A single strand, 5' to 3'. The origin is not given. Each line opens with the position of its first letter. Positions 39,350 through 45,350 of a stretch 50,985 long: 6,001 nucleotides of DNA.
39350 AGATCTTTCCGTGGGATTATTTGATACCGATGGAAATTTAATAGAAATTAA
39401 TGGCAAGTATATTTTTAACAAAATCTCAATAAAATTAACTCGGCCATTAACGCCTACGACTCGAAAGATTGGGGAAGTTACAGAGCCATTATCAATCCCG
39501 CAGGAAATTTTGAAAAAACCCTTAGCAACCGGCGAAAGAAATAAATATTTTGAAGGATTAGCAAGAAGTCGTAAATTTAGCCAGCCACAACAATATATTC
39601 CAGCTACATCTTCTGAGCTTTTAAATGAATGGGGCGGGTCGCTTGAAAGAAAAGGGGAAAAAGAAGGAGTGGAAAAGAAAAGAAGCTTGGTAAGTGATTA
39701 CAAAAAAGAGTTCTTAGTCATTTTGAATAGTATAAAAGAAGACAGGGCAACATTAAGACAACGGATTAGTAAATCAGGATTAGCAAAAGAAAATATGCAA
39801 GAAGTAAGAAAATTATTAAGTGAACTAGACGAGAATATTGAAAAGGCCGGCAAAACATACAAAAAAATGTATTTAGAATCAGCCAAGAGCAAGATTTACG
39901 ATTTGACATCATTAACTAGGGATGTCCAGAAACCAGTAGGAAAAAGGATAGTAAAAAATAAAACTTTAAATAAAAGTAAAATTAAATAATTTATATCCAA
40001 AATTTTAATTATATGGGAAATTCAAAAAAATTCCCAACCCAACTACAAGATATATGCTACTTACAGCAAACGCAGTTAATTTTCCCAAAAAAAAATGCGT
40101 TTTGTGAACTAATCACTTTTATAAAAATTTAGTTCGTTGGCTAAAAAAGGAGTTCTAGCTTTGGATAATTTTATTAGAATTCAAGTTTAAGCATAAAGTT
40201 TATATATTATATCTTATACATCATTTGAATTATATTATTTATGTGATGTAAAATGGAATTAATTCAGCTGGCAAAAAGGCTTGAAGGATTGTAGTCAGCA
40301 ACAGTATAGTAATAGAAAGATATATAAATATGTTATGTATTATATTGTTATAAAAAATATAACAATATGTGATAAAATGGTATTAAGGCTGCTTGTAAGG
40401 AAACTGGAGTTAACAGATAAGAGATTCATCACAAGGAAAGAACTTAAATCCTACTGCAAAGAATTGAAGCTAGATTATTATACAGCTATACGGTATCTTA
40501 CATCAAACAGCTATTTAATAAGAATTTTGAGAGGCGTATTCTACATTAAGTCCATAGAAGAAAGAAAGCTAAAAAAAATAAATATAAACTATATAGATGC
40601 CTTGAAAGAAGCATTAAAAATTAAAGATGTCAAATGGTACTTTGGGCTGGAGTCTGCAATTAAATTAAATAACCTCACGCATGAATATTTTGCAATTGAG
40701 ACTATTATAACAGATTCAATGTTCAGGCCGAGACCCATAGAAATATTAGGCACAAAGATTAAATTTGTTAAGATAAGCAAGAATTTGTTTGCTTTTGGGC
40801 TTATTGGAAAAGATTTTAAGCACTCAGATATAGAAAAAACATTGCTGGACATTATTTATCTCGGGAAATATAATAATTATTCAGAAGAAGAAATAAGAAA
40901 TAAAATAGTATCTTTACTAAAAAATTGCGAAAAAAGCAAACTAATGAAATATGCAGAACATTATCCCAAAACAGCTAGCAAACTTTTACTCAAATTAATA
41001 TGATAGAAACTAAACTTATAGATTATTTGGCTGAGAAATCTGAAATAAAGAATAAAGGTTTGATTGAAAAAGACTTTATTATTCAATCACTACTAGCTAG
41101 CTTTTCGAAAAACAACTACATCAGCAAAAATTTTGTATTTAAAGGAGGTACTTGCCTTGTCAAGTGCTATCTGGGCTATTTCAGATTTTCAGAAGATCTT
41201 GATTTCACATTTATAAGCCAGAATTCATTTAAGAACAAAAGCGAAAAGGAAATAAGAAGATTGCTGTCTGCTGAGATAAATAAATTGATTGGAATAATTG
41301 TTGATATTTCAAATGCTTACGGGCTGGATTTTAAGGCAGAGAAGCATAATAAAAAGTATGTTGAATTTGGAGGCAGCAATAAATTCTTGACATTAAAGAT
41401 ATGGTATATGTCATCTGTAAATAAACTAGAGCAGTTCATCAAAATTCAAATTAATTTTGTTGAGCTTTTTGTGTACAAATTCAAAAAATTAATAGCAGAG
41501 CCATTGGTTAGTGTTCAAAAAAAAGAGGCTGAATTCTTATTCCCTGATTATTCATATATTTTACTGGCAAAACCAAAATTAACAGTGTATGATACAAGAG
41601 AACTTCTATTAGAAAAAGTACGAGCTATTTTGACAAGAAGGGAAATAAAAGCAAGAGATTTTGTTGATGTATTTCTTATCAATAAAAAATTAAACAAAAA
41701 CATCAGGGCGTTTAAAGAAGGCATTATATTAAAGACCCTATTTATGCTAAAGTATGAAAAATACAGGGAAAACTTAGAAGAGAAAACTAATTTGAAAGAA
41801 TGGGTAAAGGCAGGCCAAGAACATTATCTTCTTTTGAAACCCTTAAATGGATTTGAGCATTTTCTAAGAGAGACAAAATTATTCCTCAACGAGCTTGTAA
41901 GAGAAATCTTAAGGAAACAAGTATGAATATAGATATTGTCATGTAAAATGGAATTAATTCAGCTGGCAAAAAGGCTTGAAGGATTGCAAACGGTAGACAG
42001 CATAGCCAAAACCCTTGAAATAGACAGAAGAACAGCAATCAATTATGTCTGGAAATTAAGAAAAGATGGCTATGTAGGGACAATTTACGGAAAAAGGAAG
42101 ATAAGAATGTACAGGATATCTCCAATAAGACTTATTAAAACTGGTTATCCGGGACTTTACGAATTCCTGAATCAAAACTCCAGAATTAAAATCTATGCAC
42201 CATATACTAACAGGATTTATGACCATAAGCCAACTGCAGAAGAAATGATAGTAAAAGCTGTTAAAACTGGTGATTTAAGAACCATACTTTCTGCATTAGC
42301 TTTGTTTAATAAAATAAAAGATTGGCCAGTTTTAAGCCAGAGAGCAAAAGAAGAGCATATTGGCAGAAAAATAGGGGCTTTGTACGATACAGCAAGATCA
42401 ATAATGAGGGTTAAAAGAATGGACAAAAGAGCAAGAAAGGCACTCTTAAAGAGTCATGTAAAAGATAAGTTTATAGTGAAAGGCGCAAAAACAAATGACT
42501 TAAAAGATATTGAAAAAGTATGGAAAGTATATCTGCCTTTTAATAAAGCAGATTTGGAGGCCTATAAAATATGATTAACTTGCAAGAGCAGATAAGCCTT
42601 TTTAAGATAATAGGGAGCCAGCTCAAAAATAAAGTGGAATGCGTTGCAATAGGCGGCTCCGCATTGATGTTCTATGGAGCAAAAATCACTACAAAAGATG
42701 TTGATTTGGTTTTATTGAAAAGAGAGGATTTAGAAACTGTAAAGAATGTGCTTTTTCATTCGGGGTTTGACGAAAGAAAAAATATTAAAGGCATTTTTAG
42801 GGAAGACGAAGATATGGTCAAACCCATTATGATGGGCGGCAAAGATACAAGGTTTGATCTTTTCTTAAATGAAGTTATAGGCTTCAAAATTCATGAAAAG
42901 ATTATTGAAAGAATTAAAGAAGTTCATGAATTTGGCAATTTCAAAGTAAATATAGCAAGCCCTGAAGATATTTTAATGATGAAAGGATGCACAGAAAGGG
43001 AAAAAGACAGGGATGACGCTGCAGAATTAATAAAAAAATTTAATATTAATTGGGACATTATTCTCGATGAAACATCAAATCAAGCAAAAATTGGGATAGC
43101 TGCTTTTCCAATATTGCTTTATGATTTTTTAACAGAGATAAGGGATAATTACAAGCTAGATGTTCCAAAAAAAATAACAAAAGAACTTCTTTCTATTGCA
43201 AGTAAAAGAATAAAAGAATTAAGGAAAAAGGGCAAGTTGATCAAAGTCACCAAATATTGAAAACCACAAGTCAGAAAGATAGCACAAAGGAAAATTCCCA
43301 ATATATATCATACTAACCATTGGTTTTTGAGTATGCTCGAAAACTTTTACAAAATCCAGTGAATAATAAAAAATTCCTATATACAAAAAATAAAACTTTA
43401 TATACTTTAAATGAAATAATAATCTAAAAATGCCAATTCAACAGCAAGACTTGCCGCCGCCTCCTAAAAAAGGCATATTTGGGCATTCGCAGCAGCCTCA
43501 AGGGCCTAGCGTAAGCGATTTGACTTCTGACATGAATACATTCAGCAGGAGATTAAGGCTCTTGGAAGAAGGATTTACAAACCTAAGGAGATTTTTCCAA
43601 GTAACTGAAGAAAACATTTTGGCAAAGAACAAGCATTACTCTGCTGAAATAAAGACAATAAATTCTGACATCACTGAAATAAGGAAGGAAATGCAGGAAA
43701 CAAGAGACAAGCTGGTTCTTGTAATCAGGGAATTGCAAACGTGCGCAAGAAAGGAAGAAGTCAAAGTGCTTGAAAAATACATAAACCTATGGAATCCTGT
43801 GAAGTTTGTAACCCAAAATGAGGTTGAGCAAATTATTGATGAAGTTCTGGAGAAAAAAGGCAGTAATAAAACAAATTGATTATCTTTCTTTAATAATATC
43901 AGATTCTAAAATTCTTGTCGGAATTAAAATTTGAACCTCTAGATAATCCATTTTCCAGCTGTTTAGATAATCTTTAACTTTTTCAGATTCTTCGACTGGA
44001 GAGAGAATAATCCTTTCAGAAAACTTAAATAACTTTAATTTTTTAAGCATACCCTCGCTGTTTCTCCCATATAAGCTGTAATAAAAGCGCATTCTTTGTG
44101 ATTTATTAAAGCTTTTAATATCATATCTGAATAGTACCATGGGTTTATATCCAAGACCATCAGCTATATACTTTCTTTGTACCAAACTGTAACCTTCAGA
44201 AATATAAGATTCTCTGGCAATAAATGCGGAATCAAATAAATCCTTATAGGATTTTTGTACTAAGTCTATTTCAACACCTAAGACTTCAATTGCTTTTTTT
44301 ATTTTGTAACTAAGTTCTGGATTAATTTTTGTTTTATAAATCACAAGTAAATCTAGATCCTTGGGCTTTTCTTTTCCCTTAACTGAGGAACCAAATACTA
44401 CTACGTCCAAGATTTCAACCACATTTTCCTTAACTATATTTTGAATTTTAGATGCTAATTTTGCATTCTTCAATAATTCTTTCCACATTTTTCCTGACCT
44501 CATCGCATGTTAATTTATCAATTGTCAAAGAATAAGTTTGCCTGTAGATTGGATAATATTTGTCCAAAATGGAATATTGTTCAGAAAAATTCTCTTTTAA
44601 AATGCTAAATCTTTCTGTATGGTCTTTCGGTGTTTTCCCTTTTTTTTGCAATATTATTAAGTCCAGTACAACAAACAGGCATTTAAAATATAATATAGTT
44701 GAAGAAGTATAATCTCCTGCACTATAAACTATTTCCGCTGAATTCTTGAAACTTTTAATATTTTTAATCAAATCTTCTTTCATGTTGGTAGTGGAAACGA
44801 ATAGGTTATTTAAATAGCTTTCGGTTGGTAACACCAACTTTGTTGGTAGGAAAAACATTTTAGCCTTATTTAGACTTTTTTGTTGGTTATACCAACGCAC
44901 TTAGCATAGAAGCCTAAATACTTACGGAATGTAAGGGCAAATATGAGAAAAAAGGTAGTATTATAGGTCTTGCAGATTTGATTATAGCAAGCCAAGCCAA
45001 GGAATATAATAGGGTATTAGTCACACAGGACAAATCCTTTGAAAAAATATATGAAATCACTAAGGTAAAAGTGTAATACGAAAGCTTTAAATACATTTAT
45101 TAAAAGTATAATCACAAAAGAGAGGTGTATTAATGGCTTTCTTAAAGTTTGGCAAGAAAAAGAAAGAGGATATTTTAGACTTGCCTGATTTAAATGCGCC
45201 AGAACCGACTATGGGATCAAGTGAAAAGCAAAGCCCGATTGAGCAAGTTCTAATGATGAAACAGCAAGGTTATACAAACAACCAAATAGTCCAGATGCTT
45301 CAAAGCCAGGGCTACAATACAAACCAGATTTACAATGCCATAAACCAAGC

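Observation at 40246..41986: AbiEi/AbiEii cassette bracketed by perfect 46-bp direct repeats that duplicate the start of the next gene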

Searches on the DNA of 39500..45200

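Call 75: search_rna_families(source=window, start=39500, end=45200, threshold=evalue, max_evalue=1)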
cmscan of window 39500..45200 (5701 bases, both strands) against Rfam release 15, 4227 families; matches with E-value up to 1: 1.
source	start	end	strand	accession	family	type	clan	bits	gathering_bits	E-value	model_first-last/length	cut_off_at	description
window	42636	42707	+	RF03136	S10-Clostridia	Cis-reg; leader;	-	20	35.1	0.99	1-81/81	no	S10-Clostridia ribosomal protein leader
